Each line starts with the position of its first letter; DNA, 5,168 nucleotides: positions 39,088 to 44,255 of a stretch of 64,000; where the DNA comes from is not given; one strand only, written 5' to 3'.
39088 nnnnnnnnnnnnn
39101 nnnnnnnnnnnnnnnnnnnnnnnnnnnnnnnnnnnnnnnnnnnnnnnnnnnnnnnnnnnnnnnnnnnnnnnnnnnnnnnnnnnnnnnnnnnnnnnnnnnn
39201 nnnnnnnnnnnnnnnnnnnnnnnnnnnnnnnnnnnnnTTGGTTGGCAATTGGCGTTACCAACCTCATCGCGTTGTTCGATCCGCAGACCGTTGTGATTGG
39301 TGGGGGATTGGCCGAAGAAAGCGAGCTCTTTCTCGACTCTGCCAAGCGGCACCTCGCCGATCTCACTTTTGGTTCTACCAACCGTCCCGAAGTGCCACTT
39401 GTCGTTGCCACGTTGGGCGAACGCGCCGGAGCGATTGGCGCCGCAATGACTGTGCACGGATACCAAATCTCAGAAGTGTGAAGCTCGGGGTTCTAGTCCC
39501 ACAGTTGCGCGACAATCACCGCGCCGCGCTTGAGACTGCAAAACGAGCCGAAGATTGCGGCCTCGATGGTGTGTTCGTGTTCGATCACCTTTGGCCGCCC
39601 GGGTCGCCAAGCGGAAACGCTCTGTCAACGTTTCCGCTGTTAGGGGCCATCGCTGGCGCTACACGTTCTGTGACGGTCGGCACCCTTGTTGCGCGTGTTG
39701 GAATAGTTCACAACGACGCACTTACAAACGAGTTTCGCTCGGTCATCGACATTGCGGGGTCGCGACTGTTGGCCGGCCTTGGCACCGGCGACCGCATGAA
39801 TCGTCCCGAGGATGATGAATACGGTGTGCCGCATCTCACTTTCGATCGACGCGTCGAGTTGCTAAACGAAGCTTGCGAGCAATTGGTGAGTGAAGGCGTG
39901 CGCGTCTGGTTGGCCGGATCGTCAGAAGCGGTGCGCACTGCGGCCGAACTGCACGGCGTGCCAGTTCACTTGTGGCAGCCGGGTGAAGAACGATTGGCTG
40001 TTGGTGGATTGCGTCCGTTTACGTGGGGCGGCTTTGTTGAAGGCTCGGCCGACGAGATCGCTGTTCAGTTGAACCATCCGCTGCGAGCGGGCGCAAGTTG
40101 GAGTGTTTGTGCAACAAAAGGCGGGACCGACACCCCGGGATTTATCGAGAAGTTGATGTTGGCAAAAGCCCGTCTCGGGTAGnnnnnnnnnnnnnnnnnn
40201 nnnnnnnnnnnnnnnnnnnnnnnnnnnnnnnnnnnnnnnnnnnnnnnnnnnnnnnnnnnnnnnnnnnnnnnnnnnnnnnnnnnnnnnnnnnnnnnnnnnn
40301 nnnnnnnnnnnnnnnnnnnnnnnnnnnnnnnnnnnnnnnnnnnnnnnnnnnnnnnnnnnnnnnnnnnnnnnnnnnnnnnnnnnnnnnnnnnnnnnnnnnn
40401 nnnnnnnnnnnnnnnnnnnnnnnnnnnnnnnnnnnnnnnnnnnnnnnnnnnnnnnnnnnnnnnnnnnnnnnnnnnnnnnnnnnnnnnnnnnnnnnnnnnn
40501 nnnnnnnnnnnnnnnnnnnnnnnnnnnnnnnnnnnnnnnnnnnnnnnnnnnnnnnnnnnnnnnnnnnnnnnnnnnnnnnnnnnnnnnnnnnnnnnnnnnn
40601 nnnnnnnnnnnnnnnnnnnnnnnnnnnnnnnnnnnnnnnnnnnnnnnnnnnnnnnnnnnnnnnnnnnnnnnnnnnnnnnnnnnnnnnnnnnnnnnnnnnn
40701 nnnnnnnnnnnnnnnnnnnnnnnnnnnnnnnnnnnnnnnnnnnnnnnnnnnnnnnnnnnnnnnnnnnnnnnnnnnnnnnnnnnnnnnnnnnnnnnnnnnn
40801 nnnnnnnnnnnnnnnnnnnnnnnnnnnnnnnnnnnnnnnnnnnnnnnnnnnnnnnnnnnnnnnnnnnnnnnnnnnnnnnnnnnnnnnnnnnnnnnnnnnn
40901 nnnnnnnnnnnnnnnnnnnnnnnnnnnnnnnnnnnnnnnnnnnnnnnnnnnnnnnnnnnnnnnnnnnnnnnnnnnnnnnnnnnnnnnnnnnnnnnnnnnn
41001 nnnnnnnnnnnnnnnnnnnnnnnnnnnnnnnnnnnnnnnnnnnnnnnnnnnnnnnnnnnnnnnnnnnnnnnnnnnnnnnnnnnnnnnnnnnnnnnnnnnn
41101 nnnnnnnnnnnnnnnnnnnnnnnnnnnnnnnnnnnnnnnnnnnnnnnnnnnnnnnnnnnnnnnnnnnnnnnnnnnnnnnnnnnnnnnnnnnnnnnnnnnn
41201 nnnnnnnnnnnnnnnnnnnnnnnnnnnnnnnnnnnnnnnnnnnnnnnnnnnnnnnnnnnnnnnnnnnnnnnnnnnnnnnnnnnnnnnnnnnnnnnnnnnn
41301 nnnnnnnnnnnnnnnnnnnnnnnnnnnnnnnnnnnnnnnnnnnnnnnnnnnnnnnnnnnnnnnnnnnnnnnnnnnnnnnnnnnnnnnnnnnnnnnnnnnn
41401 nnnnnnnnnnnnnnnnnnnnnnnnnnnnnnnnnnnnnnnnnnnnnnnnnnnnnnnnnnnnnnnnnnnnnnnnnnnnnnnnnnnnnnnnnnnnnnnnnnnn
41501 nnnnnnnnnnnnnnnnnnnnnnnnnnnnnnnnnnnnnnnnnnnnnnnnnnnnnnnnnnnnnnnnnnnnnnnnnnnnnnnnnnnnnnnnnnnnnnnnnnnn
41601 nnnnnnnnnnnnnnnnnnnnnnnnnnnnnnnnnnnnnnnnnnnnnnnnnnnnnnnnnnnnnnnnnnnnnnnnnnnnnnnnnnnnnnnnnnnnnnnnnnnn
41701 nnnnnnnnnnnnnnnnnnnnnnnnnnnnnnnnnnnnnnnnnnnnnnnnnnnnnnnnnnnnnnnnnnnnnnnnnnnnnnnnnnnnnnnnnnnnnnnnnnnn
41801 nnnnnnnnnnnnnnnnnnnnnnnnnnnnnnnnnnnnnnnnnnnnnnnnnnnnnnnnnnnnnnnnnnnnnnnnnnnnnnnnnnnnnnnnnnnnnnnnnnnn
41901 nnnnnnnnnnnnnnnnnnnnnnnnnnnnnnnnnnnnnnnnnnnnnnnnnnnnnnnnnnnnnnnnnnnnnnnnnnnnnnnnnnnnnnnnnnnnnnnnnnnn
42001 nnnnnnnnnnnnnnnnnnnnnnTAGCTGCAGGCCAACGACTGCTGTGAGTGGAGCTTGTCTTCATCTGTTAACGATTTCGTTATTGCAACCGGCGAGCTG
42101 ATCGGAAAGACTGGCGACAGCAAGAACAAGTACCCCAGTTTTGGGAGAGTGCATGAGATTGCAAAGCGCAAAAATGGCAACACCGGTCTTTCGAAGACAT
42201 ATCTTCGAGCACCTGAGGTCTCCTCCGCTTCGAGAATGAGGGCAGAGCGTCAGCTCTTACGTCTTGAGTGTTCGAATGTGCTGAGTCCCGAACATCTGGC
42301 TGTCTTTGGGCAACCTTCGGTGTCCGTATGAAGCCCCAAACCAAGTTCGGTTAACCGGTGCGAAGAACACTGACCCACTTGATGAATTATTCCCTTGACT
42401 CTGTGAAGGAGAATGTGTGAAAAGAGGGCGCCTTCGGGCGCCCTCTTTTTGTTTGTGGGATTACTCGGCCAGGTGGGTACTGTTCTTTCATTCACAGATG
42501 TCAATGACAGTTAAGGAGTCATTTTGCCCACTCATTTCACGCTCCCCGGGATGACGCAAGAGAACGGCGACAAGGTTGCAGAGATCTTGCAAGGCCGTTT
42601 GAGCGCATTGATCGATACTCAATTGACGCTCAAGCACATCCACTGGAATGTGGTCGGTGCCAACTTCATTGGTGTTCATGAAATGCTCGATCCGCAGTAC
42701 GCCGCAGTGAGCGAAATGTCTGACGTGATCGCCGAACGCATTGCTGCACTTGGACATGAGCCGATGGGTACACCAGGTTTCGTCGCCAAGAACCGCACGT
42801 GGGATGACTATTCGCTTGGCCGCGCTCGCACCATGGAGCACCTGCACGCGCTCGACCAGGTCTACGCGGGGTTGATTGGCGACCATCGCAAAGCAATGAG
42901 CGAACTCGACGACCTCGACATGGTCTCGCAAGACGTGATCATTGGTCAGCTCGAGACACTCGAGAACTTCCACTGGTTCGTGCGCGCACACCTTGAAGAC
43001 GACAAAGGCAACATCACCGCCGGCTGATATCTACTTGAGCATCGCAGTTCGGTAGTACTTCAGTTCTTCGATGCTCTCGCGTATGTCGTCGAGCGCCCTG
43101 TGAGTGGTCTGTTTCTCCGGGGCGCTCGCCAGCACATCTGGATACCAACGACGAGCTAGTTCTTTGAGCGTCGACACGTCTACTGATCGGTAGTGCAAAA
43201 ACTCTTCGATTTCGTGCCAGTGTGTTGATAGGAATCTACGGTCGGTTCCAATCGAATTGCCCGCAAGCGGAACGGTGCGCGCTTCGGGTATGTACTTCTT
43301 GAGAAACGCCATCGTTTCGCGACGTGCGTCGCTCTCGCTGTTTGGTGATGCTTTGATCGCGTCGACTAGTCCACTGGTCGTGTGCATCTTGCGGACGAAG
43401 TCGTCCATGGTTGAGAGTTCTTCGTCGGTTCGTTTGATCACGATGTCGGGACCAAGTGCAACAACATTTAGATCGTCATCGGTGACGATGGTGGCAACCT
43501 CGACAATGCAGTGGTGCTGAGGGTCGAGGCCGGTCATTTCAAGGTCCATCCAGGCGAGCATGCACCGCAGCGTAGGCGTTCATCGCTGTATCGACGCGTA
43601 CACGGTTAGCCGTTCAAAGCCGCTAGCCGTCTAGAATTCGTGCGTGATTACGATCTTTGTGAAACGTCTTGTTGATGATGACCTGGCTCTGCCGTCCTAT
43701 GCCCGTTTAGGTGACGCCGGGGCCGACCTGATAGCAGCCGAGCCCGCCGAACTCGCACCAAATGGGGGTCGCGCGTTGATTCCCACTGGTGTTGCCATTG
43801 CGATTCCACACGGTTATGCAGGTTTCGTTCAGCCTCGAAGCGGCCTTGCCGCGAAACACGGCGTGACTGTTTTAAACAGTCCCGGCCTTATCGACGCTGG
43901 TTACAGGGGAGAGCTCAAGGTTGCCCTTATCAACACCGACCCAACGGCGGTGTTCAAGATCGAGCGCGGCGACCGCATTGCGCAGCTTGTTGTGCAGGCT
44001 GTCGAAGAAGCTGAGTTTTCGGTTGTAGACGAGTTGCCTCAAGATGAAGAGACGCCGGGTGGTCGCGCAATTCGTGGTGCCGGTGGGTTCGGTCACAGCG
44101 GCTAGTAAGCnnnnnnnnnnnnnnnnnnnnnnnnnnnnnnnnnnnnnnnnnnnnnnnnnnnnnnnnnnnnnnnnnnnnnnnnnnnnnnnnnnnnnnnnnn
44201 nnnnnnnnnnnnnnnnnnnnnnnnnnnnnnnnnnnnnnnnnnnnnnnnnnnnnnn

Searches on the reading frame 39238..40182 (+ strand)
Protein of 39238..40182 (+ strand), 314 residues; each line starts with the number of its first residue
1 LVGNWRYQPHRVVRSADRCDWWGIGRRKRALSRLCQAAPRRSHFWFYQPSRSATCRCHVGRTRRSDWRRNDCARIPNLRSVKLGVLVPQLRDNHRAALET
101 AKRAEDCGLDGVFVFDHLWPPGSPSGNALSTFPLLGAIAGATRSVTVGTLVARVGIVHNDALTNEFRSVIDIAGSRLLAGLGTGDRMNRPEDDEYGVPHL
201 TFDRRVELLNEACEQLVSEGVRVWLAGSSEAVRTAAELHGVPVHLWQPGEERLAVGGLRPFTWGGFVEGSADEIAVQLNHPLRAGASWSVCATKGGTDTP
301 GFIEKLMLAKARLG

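Call 53: search_protein_families(library=pfam, proteins=[window:39238-40182:+], max_evalue=0.00001)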
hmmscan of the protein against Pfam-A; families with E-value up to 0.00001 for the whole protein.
window:39238-40182:+ (314 aa): 1 family
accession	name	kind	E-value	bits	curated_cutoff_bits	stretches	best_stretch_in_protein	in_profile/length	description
PF00296.26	Bac_luciferase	-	1.8e-14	54.3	27.9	1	93-214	21-132/314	Luciferase-like monooxygenase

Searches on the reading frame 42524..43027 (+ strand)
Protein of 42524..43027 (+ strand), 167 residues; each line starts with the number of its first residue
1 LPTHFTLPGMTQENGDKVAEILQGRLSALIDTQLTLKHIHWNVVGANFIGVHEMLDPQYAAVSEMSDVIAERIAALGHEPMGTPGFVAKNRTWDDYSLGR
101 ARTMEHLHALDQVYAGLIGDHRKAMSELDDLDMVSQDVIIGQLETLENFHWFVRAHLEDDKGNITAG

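Call 53: search_protein_families(library=pfam, proteins=[window:42524-43027:+], max_evalue=0.00001)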
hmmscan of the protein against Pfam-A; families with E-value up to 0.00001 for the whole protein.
window:42524-43027:+ (167 aa): 1 family
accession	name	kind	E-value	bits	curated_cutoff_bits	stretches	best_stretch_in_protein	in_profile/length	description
PF00210.30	Ferritin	-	2.3e-17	63.7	24.5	1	20-161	2-140/142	Ferritin-like domain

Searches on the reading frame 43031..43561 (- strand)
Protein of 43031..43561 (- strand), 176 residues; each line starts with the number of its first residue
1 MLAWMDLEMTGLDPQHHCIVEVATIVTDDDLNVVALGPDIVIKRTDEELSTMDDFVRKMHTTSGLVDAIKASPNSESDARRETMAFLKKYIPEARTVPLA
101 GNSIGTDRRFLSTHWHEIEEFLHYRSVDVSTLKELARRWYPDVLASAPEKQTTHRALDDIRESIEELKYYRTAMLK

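Call 53: search_protein_families(library=pfam, proteins=[window:43031-43561:-], max_evalue=0.00001)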
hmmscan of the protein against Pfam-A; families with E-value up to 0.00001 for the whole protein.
window:43031-43561:- (176 aa): 1 family
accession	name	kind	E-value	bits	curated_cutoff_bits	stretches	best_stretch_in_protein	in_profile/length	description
PF00929.31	RNase_T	-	7.8e-31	108.3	24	1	4-167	2-164/164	Exonuclease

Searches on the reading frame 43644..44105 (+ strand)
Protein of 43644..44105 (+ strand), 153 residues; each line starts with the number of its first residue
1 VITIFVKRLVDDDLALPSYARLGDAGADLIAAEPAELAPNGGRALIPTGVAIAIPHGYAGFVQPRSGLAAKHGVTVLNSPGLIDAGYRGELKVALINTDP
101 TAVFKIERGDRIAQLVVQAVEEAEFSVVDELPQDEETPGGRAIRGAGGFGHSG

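Call 53: search_protein_families(library=pfam, proteins=[window:43644-44105:+], max_evalue=0.00001)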
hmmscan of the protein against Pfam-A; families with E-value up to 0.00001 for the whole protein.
window:43644-44105:+ (153 aa): 2 families
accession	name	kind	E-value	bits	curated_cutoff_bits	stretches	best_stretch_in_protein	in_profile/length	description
PF00692.24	dUTPase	-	2.1e-27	95.9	22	1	15-140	4-124/129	dUTPase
PF22769.1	DCD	-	2e-10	41.4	27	1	41-118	76-151/153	dCTP deaminase-like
